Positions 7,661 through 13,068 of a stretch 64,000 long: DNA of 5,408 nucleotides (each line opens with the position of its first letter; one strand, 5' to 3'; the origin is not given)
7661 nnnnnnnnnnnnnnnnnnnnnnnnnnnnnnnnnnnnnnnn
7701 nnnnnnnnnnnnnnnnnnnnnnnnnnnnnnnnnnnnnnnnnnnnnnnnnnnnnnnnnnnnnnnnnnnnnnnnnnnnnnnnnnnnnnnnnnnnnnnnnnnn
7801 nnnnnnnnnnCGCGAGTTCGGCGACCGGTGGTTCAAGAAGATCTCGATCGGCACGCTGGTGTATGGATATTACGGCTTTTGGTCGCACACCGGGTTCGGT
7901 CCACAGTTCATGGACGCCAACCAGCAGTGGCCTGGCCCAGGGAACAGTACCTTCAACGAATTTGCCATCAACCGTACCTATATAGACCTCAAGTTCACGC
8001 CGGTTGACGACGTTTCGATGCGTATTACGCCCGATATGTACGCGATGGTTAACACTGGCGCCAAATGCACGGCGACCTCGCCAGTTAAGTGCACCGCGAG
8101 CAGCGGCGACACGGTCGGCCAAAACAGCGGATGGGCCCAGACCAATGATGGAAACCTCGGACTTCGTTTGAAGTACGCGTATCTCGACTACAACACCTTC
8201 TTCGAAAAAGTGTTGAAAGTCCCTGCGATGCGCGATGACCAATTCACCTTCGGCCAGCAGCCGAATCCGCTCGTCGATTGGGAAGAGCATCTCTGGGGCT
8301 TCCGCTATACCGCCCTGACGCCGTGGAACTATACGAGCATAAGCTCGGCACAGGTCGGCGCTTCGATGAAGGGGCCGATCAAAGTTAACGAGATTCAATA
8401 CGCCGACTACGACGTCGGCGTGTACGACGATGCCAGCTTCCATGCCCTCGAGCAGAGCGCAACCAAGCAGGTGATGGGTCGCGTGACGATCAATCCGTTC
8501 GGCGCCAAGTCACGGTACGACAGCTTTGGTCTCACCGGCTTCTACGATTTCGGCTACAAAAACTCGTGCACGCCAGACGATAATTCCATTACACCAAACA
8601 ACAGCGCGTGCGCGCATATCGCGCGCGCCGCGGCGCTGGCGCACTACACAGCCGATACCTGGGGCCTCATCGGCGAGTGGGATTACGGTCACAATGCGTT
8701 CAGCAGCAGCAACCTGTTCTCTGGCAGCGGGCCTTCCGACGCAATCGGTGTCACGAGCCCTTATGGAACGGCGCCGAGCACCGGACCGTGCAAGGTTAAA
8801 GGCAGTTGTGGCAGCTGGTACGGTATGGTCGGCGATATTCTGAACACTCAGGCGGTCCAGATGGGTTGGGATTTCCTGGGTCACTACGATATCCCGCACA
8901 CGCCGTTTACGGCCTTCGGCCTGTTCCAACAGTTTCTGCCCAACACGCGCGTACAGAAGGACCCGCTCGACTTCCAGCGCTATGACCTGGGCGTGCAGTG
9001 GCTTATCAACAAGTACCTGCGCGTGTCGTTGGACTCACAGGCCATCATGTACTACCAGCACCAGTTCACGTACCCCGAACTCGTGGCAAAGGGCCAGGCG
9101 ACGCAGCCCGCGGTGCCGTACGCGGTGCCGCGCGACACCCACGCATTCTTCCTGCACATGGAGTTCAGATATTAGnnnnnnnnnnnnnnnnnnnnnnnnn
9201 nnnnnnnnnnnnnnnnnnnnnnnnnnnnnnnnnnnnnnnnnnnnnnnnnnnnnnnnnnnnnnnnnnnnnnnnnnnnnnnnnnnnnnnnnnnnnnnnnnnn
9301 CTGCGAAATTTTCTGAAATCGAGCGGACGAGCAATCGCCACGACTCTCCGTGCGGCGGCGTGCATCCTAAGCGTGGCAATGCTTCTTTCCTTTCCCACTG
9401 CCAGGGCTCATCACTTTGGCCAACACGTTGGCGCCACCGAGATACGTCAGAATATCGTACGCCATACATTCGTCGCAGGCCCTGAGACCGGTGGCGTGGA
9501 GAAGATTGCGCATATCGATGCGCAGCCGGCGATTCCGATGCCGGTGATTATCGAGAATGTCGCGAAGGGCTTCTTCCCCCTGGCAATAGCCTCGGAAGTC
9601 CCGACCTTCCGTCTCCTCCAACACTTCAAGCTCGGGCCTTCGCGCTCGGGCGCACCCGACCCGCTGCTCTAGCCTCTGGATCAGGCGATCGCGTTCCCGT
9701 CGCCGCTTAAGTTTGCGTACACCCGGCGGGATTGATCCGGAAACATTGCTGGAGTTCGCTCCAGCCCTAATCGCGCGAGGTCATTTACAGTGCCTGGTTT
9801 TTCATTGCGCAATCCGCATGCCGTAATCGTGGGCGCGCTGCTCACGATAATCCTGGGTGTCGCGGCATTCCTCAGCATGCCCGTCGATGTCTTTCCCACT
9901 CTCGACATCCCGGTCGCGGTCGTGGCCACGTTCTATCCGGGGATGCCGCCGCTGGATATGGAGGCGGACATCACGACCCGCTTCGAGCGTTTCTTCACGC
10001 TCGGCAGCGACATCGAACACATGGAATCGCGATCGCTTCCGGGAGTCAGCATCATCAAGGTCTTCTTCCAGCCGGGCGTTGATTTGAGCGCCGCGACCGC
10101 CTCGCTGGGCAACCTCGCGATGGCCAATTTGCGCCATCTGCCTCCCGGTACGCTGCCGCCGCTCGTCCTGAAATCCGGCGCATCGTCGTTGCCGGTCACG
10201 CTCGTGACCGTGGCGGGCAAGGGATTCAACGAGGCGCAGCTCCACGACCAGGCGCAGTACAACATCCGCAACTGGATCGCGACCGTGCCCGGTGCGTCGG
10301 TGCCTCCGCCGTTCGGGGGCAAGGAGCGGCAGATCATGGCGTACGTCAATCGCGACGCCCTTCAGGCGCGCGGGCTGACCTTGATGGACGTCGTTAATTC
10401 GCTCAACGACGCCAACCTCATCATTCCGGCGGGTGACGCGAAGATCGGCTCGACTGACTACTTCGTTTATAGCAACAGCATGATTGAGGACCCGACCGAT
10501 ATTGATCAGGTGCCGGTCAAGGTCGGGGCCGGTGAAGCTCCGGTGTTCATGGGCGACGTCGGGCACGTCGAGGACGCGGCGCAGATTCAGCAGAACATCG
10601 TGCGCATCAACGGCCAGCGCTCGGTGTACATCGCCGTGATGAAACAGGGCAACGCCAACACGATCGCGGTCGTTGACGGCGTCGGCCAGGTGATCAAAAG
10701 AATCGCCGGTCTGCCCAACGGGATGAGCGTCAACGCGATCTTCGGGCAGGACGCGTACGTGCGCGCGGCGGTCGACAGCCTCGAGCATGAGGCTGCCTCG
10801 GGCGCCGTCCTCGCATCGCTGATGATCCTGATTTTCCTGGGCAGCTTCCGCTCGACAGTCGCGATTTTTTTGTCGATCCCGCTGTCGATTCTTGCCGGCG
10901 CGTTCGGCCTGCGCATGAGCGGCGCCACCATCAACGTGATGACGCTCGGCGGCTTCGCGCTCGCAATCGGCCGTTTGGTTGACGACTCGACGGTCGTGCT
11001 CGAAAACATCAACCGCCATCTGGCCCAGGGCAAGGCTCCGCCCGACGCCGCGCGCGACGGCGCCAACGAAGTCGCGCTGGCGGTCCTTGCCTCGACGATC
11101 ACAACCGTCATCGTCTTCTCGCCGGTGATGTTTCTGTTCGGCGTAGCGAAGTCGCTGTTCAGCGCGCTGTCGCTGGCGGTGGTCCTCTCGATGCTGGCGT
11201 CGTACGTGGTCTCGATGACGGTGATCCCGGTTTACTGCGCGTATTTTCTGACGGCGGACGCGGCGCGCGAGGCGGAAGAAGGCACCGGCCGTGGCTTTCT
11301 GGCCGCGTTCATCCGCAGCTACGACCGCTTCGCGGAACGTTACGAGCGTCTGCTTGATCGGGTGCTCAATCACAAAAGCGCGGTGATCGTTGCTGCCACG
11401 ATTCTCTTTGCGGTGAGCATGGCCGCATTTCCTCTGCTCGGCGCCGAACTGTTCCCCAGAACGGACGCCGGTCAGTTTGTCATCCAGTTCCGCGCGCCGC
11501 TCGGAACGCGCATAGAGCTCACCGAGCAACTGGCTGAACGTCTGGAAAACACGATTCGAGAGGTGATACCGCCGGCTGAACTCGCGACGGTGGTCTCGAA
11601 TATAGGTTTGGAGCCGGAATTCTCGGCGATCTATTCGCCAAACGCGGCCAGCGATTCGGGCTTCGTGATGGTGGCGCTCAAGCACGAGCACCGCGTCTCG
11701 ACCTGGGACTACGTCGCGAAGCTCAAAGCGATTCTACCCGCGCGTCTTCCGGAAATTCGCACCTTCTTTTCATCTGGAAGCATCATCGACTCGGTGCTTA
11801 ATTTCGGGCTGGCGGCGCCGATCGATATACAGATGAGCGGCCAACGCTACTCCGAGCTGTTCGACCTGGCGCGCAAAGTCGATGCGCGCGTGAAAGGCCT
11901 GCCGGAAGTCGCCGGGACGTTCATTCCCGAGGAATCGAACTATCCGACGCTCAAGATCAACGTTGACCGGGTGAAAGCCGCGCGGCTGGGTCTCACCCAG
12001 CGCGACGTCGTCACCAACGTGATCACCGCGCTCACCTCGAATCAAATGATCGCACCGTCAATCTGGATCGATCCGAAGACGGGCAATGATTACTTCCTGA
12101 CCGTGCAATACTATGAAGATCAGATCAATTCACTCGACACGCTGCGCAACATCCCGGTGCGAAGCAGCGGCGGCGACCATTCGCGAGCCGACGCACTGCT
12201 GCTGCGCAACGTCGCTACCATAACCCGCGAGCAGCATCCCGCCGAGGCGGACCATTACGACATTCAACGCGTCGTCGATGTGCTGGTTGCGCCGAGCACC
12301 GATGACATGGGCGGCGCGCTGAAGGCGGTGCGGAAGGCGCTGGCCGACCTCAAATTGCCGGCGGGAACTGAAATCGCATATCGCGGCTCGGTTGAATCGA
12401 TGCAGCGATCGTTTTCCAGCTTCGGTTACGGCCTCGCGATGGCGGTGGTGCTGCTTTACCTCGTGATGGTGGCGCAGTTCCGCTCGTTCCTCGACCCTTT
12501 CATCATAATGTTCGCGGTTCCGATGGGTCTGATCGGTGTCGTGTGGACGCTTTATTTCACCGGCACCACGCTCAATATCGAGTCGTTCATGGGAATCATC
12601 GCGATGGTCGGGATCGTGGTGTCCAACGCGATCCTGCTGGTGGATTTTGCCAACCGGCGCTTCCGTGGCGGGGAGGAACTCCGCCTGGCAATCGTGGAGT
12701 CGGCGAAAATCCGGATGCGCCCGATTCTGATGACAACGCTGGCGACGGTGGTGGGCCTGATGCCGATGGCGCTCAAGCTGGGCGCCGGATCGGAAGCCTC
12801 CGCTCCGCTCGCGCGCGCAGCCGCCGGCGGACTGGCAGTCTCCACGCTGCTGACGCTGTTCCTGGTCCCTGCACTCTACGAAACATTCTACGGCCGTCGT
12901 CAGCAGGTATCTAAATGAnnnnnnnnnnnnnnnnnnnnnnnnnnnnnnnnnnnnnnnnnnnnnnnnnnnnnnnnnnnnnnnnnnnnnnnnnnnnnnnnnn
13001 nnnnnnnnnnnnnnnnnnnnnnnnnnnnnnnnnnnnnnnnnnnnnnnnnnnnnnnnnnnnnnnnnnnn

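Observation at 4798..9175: Putative molybdate/tungstate-responsive outer-membrane uptake module (Mop – small barrel – XRE/PBP regulator – porin)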

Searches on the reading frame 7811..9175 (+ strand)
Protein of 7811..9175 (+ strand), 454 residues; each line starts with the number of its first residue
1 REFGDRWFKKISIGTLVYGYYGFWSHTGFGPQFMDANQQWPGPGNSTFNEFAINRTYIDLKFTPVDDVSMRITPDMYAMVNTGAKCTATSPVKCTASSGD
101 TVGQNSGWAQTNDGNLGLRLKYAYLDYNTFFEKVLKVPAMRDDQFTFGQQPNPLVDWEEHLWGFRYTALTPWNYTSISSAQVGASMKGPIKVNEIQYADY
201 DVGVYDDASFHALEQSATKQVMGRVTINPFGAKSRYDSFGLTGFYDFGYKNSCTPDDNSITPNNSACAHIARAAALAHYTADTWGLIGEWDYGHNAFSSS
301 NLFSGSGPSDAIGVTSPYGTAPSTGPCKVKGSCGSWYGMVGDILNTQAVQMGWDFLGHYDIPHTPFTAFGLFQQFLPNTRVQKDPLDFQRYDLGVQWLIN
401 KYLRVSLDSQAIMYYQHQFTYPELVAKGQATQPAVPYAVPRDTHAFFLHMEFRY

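Call 113: search_dna_similar(query=window:7811-9175:+, collection=plasmids, mode=protein, max_rows=20, max_evalue=0.001)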
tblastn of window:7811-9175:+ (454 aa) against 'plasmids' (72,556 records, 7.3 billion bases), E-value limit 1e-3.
No match.

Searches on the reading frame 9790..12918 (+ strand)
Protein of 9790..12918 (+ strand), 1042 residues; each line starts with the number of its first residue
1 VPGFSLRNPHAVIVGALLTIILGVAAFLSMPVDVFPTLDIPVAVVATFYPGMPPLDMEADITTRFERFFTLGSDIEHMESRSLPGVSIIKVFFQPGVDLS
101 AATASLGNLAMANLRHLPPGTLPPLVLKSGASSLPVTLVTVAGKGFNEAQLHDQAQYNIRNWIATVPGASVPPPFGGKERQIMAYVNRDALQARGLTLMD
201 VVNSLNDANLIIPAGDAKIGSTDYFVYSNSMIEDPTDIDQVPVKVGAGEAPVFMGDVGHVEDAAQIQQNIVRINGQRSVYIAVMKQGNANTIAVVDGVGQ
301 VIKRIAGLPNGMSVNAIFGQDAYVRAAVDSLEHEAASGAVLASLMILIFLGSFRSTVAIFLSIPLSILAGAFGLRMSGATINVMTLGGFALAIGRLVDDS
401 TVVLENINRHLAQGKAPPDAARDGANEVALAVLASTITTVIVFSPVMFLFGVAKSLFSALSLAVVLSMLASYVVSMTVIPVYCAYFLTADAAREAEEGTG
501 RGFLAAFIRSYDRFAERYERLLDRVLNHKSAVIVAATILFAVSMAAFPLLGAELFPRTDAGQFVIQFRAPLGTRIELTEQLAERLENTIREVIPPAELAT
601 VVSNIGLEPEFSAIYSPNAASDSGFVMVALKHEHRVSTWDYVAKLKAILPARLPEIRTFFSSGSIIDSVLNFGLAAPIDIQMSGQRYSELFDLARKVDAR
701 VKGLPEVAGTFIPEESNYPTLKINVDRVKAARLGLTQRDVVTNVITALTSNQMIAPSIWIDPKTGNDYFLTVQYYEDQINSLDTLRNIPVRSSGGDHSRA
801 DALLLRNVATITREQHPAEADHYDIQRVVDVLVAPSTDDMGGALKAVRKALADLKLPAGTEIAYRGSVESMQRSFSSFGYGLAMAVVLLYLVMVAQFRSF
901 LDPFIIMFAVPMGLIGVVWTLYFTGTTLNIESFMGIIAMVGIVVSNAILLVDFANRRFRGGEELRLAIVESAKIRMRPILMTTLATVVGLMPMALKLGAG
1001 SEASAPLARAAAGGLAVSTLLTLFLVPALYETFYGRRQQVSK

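Call 8: search_protein_families(library=pfam, max_evalue=0.001, proteins=[window:9790-12918:+])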
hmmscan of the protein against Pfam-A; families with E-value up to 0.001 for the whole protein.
window:9790-12918:+ (1042 aa): 1 family
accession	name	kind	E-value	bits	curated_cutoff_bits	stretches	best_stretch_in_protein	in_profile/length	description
PF00873.25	ACR_tran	-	1.6e-208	695.3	28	1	2-1032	2-1019/1021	AcrB/AcrD/AcrF family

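Call 82: search_protein_families(library=ncbifam, max_evalue=0.001, proteins=[window:9790-12918:+])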
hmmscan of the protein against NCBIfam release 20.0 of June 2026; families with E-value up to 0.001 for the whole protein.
window:9790-12918:+ (1042 aa): 18 families
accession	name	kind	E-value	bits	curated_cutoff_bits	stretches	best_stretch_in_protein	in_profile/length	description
NF033617.1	RND_permease_2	subfamily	2.6e-178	595.1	1250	1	6-1033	5-1007/1009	multidrug efflux RND transporter permease subunit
NF000282.2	RND_permease_1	subfamily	9.6e-134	447.5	1250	1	7-1031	6-1025/1029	multidrug efflux RND transporter permease subunit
TIGR00914.1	2A0601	subfamily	3.9e-125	418.9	701.45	1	4-1041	8-1043/1051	CusA/CzcA family heavy metal efflux RND transporter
TIGR00915.1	2A0602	subfamily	5e-118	395.5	940.35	1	3-1030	3-1025/1050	efflux RND transporter permease subunit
NF007133.0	PRK09579.1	equivalog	6e-116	388.3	1763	1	6-1033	8-1002/1017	multidrug efflux RND transporter permease subunit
NF007798.0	PRK10503.1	equivalog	1.4e-105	354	1584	1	18-1033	29-1022/1040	MdtB/MuxB family multidrug efflux RND transporter permease subunit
NF007905.0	PRK10614.1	equivalog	4.1e-98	329.3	1774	1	7-1040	9-1015/1025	multidrug efflux RND transporter permease subunit MdtC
NF007842.1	PRK10555.1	equivalog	1.2e-83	281.6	1854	1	6-1030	6-1023/1036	multidrug efflux RND transporter permease AcrD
NF007131.0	PRK09577.1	equivalog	2.8e-79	267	1768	1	6-1037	6-1025/1045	multidrug efflux RND transporter permease subunit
NF011706.2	PRK15127.1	equivalog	6.8e-69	232.8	2150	1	1-1032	1-1028/1049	multidrug efflux RND transporter permease subunit AcrB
NF000037.1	RND_perm_OqxB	exception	2.6e-65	220.9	2200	1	9-1033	11-1034/1050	multidrug efflux RND transporter permease subunit OqxB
TIGR00921.1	2A067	subfamily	3.6e-09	35.2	351.9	2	847-1034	159-347/733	hydrophobe/amphiphile efflux-3 (HAE3) family transporter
TIGR00916.1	2A0604s01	subfamily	4.6e-08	32.9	148.6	1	336-475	91-230/231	SecD/SecF family protein translocase subunit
NF009583.0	PRK13024.1-3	subfamily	8.2e-07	27.4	721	1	260-551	219-485/755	protein translocase subunit SecDF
TIGR01129.1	secD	equivalog_domain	1e-05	24.9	244.4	1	259-477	187-395/397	protein translocase subunit SecD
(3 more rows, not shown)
